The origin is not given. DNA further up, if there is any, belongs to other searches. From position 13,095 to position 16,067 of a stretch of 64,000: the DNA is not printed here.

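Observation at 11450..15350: Two ~400-aa cassettes resembling T4-like myophage virion/tail repeats embedded in a bacterial secreted protein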

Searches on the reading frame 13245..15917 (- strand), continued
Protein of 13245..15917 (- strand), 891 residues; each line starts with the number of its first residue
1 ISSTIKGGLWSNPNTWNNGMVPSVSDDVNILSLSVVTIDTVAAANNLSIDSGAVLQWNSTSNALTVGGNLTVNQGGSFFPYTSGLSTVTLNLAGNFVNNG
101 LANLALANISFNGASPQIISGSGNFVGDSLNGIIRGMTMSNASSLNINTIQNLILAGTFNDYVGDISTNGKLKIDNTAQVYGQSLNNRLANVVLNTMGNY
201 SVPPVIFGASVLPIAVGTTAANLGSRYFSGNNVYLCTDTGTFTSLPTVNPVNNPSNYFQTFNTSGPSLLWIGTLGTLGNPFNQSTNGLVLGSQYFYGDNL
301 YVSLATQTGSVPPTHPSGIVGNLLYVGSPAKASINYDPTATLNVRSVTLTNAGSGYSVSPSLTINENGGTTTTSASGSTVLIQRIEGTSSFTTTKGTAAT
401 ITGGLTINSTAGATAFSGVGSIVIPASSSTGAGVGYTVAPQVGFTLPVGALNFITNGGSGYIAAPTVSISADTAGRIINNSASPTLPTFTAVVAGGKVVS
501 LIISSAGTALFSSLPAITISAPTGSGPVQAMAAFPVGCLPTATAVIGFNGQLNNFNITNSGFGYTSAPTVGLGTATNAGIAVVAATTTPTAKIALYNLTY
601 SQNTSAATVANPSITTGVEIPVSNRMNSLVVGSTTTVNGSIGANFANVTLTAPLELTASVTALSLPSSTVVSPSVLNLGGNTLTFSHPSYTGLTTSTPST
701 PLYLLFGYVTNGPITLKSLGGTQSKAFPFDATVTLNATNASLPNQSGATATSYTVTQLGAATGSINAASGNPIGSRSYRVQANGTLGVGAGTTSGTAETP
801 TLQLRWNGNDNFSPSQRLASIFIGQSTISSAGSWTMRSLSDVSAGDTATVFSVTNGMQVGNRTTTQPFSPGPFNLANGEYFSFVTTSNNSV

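Call 57: predict_structure(alignment_id=A4)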
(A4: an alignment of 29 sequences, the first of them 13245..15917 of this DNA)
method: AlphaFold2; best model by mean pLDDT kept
length: 891 residues; sequences in the alignment: 29
mean_pLDDT: 80.0   pTM: 0.83
mean pLDDT of the five models: 80.0, 79.6, 76.0, 75.3, 73.1
residues with pLDDT >= 90: 365; 70-90: 325; 50-70: 112; < 50: 89
segments of 3 or more residues with pLDDT < 50: 181-185, 576-581, 606-609, 636-638, 640-643, 696-703, 740-745, 788-797, 840-872, 888-891
pLDDT, mean of each block of 10 residues (from residue 1): 94 94 96 95 97 94 95 96 87 96 93 94 88 92 91 94 91 87 60 93 94 85 91 91 78 65 85 93 78 88 76 74 86 89 90 86 91 91 81 88 93 89 68 67 89 87 83 63 82 83 90 88 69 91 80 85 91 56 61 93 56 85 94 59 68 94 78 84 94 58 66 91 84 70 56 89 58 82 64 46 72 65 76 67 40 36 35 63 64 31
secondary structure, 60 per line:
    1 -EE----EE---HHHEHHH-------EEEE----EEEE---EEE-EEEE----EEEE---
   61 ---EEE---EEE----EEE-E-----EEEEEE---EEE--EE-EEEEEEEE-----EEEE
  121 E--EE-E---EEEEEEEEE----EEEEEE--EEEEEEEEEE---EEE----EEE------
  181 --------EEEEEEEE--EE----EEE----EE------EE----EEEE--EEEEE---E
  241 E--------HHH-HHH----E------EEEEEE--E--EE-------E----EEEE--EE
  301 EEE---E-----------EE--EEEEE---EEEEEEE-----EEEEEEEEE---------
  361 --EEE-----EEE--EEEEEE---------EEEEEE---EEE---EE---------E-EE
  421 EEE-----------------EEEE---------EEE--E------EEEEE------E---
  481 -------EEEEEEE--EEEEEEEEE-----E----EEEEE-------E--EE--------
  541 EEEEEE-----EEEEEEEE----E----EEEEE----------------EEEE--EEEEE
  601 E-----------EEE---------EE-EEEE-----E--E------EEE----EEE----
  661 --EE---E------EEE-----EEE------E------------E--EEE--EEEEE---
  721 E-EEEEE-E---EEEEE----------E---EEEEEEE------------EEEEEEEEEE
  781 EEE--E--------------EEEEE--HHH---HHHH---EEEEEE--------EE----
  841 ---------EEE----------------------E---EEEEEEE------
elements in order (helices of 4 or more, strands of 3 or more residues): E27-30 E35-38 E42-44 E46-49 E54-57 E64-66 E70-72 E77-79 E87-92 E96-98 E104-111 E117-121 E131-139 E144-149 E152-161 E165-167 E172-174 E189-196 E205-207 E226-229 E232-236 E268-273 E293-296 E299-303 E323-327 E331-337 E343-351 E363-365 E371-373 E376-381 E391-396 E400-402 E419-423 E441-444 E454-456 E466-470 E488-494 E497-505 E516-520 E541-546 E552-559 E569-573 E590-593 E596-601 E613-615 E628-631 E647-649 E654-656 E675-677 E683-685 E708-710 E713-717 E723-727 E733-737 E752-758 E771-783 E801-805 H814-817 E821-826 E850-852 E879-885
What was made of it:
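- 13245..15917 (-): Module 1 (aa 2345-3235): G8-like beta-helix domain, cassette 1, C-terminal beta domain. AF2 model: mean pLDDT 80, pTM 0.83 (call 57).
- On GSGY ~38-aa repeat family (unnamed; embedded in PHROG 460/701/4406/19630 etc.): AF2 shows hairpin + turn + short strand per unit (call 57).
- Rigid module: AF2 mean pLDDT 80, pTM 0.83 over 891 aa (call 57). Beta-helix-like short-strand pattern in the AF2 model (call 57). AF2 confidence is high (call 57).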

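Call 61: fold_search(model_id=the predicted structure, library=viral)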
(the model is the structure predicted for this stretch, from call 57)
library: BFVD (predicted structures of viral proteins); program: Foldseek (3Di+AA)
matches with E <= 10: 327; with E <= 0.001: 15
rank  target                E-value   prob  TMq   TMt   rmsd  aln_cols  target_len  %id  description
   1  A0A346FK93            4.6e-07  0.97  0.12  0.12  27.0       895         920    9  Endosialidase [Synechococcus virus S-PRM1]
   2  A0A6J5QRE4            6.7e-07  0.98  0.08  0.07  29.7       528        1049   15  Uncharacterized protein [uncultured Caudovirales phage]
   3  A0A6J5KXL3            1.4e-06  1.00  0.10  0.13  21.4       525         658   17  Uncharacterized protein [uncultured Caudovirales phage]
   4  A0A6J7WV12            1.7e-06  0.66  0.07  0.05  34.1       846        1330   11  Uncharacterized protein [uncultured Caudovirales phage]
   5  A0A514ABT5            1.3e-05  0.84  0.11  0.14  20.4       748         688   10  (no name in the UniProt tables at hand)
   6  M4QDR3                4.6e-05  0.89  0.07  0.05  22.8       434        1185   17  Uncharacterized protein (Fragment) [Cyanophage P-RSM1]
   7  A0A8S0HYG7            1.9e-04  0.75  0.07  0.12  28.7       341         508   15  (no name in the UniProt tables at hand)
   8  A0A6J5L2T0            3.3e-04  0.75  0.08  0.09  28.2       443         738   16  Bacteriophage P22, Gp10, DNA-stabilising [uncultured Caudovirales phage]
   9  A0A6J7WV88            4.1e-04  0.47  0.06  0.08  39.6       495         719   13  Baseplate wedge subunit [uncultured Caudovirales phage]
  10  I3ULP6                4.3e-04  0.66  0.07  0.06  25.4       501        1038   14  (no name in the UniProt tables at hand)
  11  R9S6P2                4.5e-04  0.30  0.08  0.08  35.5       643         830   14  Uncharacterized protein (Fragment) [Prochlorococcus phage P-SSM3]
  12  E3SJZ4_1              5.0e-04  0.41  0.09  0.07  29.5       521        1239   13  Structural protein [Synechococcus phage S-ShM2]
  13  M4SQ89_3              6.5e-04  0.63  0.07  0.05  29.2       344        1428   16  (no name in the UniProt tables at hand)
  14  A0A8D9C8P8            8.0e-04  0.66  0.12  0.16  22.8       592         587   12  Putative hemin binding protein [uncultured marine phage]
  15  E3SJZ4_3              8.8e-04  0.51  0.06  0.05  30.2       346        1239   16  Structural protein [Synechococcus phage S-ShM2]
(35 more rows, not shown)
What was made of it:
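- Further hits are pectate-lyase-type phage proteins (call 61).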

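Call 62: fold_search(model_id=the predicted structure, library=pdb)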
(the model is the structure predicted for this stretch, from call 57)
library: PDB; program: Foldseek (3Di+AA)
matches with E <= 10: 46; with E <= 0.001: 0
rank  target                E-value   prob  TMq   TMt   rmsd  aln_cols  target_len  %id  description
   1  7eea_A                6.3e-02  0.09  0.07  0.09  24.9       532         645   12  Cyanophage Pam1 tailspike receptor-binding domain (released 2021-10-20)
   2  7eea_B                2.5e-01  0.05  0.07  0.09  24.8       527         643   12  Cyanophage Pam1 tailspike receptor-binding domain (released 2021-10-20)
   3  7eea_C                4.1e-01  0.04  0.07  0.09  25.3       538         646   13  Cyanophage Pam1 tailspike receptor-binding domain (released 2021-10-20)
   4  3wx7_A                7.6e-01  0.38  0.08  0.16   6.4       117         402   16  Crystal structure of COD (released 2014-12-03)
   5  4nz4_A                8.4e-01  0.41  0.07  0.14   6.3        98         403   14  Structure of Vibrio cholerae chitin de-N-acetylase in complex with 2-(ACETYLAMINO)-2-DEOXY-A-D-GLUCOPYRANOSE (NDG) and (released 2014-08-13)
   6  4nyu                  1.0e+00  0.33  0.07  0.14   6.2        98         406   14  Structure of Vibrio cholerae chitin de-N-acetylase in complex with acetate ion (ACT) in C 2 2 21 (released 2014-08-13)
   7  4nz1_A                1.2e+00  0.33  0.08  0.16   6.5       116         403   14  Structure of Vibrio cholerae chitin de-N-acetylase in complex with DI(N-ACETYL-D-GLUCOSAMINE) (CBS) in P 21 (released 2014-08-13)
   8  4nyy_A                1.4e+00  0.30  0.07  0.14   6.3        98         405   14  Structure of Vibrio cholerae chitin de-N-acetylase in complex with acetate ion (ACT) in P 2 21 21 (released 2014-08-13)
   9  7o9q_A                1.9e+00  0.06  0.08  0.18  12.1       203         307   16  Crystal structure of the Awp1 (adhesin-like wall protein 1) A-domain from Candida glabrata (released 2021-12-15)
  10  8fqc_Q1               2.1e+00  0.08  0.06  0.21  16.1       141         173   11  Structure of baseplate with receptor binding complex of Agrobacterium phage Milano (released 2024-01-31)
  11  5gya_B                2.1e+00  0.08  0.07  0.18  13.3       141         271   14  Crystal structure of ENZbleach xylanase V5N+V6N+K7R+K223R+K227R mutant (released 2017-08-30)
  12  4ny2_B                2.4e+00  0.18  0.07  0.14   6.2        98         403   14  Structure of Vibrio cholerae chitin de-N-acetylase in complex with acetate ion (ACT) in P 21 (released 2014-08-13)
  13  6t1d_A                2.5e+00  0.02  0.06  0.10  17.2       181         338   15  Pleurotus Ostreatus Lectin (POL), compelx with melibiose (released 2020-02-19)
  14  6t0q_A                2.6e+00  0.02  0.06  0.10  16.1       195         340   17  Pleurotus Ostreatus Lectin (POL), apo form (released 2020-02-19)
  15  9hdi_MODEL_1_A        3.1e+00  0.04  0.07  0.24  13.6       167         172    8  N-terminally truncated CanA from Pyrodictium abyssi - K1-CanA (released 2025-08-20)
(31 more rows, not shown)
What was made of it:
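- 14925..15293 (-): Cassette 1, two tandem ~55-aa aromatic 'HTSG' domains (aa 2553-2675; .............. and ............PPTHPSG). Weak fold hits to CBM12 of chitin deacetylases (call 62).
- On Phage tailspike (Pam1-type, PDB 7EEA): The whole-module fold match is E 0.063 with TM 0.07 (call 62).
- On CBM5/12 chitin-binding domain: Foldseek hits to CBM12-bearing deacetylases have E 0.8-2.4 and probability 0.18-0.41 (call 62).
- Its fold similarity to CBM12 is weak (probability 0.3-0.4, E~1, call 62). The top PDB fold hit is the Pam1 tailspike (call 62).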

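Call 64: search_protein_families(library=pfam, proteins=[P0045, P0101, P0065, P0086, P0092, P0049, P0040, P0099, P0080], max_evalue=0.01)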
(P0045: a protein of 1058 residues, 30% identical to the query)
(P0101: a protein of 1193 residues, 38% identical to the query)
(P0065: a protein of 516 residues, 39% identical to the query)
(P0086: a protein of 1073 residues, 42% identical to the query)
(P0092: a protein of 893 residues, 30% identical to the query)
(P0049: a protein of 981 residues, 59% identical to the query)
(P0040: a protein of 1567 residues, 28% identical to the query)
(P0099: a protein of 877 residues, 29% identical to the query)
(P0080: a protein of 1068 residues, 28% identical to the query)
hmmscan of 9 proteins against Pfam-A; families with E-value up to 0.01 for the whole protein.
P0045 (1058 aa): 0 families

P0101 (1193 aa): 0 families

P0065 (516 aa): 1 family
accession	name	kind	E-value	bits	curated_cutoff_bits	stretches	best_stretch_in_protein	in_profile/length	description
PF07731.20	Cu-oxidase_2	-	1.7e-07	31.5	20.4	0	388-407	113-132/137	Multicopper oxidase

P0086 (1073 aa): 1 family
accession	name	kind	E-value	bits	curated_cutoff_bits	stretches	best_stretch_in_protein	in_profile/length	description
PF24299.1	DUF7483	-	1.1e-67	229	27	3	22-320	4-326/330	Domain of unknown function (DUF7483)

P0092 (893 aa): 1 family
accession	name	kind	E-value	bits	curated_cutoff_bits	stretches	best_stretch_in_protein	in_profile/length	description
PF23786.1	Baseplate_wedge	-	3.2e-10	40.4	27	1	214-333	175-280/284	Phage baseplate wedge subunit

P0049 (981 aa): 0 families

P0040 (1567 aa): 1 family
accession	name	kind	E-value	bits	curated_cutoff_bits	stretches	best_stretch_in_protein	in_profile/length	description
PF18998.6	Flg_new_2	-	2.9e-12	46.8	23.6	1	1495-1566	1-70/73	Divergent InlB B-repeat domain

P0099 (877 aa): 0 families

P0080 (1068 aa): 0 families

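Call 71: find_related_loci(query=A1, collection=viral_contigs, flank=5000)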
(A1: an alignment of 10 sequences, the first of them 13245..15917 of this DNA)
Query A1 (891 aa) in viral_contigs; peptide patterns used: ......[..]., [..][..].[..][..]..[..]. (x = any residue, [..] = any of these).
83 stretches matched a pattern; 4 encode a relative of the query (tblastn E <= 1e-3); 4 distinct loci.
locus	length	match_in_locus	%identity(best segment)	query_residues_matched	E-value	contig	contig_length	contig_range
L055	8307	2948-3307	36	251-386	8e-10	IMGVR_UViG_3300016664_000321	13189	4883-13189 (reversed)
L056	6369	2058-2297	39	277-366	4e-9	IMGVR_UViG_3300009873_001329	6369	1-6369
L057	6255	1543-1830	36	276-386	1e-8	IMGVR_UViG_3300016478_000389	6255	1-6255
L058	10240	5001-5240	37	277-366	2e-7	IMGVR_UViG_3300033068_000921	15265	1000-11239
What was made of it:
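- Only 4 partial viral matches in IMG/VR, and no viral copy of the whole module (call 71). The best is 36-39% identity over at most 136 residues, and no viral copy of the module was found (call 71).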

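Call 75: search_protein_families(library=phrogs, proteins=[L055:1472-4216:+, L058:3453-6194:+, L058:66-1334:+, L058:1336-2886:+, L055:27-953:+], max_evalue=0.00001)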
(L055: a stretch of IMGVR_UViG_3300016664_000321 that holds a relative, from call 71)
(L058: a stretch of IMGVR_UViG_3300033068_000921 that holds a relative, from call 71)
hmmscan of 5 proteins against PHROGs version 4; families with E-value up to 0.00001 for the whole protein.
L055:1472-4216:+ (914 aa): 12 families
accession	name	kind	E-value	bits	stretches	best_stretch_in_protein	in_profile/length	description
phrog_438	-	tail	8.1e-78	263.7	3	235-370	102-252/478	baseplate wedge subunit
phrog_460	-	connector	9.1e-27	94.7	1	427-527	202-300/385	head closure Hc2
phrog_701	-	head and packaging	1.5e-26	91.6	2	442-657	1147-1356/6136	virion structural protein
phrog_708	-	tail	7.8e-20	71.2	1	452-535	850-939/1383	baseplate wedge subunit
phrog_19630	-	head and packaging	1.3e-18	67.2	2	439-519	1140-1222/1266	virion structural protein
phrog_2885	-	tail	4.6e-17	60.7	2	453-514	1086-1147/4179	baseplate wedge subunit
phrog_22827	-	unknown function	2e-14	54.1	1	450-517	175-242/613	-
phrog_4406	-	head and packaging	2.3e-12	45.4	1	667-732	1612-1678/3231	virion structural protein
phrog_5342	-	tail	8.4e-12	43.7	0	519-584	190-255/3319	tail fiber protein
phrog_6005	-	head and packaging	9.6e-12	44.3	1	521-583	1104-1166/1512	virion structural protein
phrog_1922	-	tail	5.8e-11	42.6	0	451-519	826-892/932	baseplate hub subunit and tail lysozyme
phrog_26741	-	unknown function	1e-06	28.9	0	156-270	259-366/497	-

L058:3453-6194:+ (913 aa): 13 families
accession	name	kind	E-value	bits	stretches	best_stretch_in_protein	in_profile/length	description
phrog_438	-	tail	9.2e-79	266.8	3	236-371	103-253/478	baseplate wedge subunit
phrog_701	-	head and packaging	2.9e-22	77.3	2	673-748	1238-1314/6136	virion structural protein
phrog_460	-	connector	6e-20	72.3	0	643-735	199-291/385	head closure Hc2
phrog_19630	-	head and packaging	1.2e-19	70.7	2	433-526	1133-1232/1266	virion structural protein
phrog_6005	-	head and packaging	3.5e-17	62.3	2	519-582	1103-1166/1512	virion structural protein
phrog_4406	-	head and packaging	4.6e-17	61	1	454-530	541-616/3231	virion structural protein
phrog_2885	-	tail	3e-14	51.3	0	675-748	1045-1127/4179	baseplate wedge subunit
phrog_708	-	tail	5.7e-11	41.8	0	176-234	835-894/1383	baseplate wedge subunit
phrog_22827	-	unknown function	1.1e-10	41.8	0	174-251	160-238/613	-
phrog_5342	-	tail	1.8e-10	39.3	0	518-584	190-256/3319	tail fiber protein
phrog_30655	-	head and packaging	5.8e-09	34.9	0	671-760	114-210/1678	virion structural protein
phrog_1922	-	tail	1.6e-08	34.5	0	455-518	830-892/932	baseplate hub subunit and tail lysozyme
phrog_977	-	tail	5.8e-07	29.8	0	267-311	165-212/333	baseplate wedge subunit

L058:66-1334:+ (422 aa): 3 families
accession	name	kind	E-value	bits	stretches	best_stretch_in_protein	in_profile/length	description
phrog_219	-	tail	1e-99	335.8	1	2-402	187-584/598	baseplate wedge subunit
phrog_24789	-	tail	2.1e-09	36.4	1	8-162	192-353/1214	baseplate protein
phrog_1369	-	tail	1.5e-08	34.9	1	21-216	184-387/489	baseplate protein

L058:1336-2886:+ (516 aa): 9 families
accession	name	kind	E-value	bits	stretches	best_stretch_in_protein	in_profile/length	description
phrog_17744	-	tail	3.6e-45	155.5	2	6-265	15-280/765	baseplate wedge subunit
phrog_26741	-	unknown function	5.2e-40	138.6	2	8-156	11-163/497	-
phrog_4406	-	head and packaging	2.2e-25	88.6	2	330-436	1789-1896/3231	virion structural protein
phrog_3465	-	connector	2.2e-22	80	2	341-453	699-808/978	head closure Hc2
phrog_701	-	head and packaging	2.1e-20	71.2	2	342-419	3423-3501/6136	virion structural protein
phrog_2885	-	tail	4e-18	64.2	2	51-179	164-297/4179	baseplate wedge subunit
phrog_38653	-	tail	5.1e-15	55.7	1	4-142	266-406/903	baseplate wedge subunit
phrog_18802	-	head and packaging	7.7e-12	43.6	1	333-422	124-214/3007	virion structural protein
phrog_19630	-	head and packaging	9.4e-09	34.5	1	75-141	682-748/1266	virion structural protein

L055:27-953:+ (308 aa): 7 families
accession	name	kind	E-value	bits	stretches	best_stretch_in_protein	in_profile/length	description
phrog_4406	-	head and packaging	3.8e-16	58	1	113-197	1801-1886/3231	virion structural protein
phrog_26741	-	unknown function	1e-13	51.9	1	126-237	375-483/497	-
phrog_701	-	head and packaging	6.8e-13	46.2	1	113-189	3423-3500/6136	virion structural protein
phrog_17744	-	tail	1.4e-12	47.8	1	126-203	668-745/765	baseplate wedge subunit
phrog_18802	-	head and packaging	1e-11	43.2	1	106-189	125-210/3007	virion structural protein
phrog_3465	-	connector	1.2e-10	41.1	1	121-197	708-783/978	head closure Hc2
phrog_2885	-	tail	8.8e-09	33.2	1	116-198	2385-2468/4179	baseplate wedge subunit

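Call 79: search_protein_families(library=pfam, proteins=[P0083], max_evalue=0.001)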
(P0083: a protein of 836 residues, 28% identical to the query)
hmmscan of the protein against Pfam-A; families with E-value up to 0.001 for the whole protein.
P0083 (836 aa): 0 families
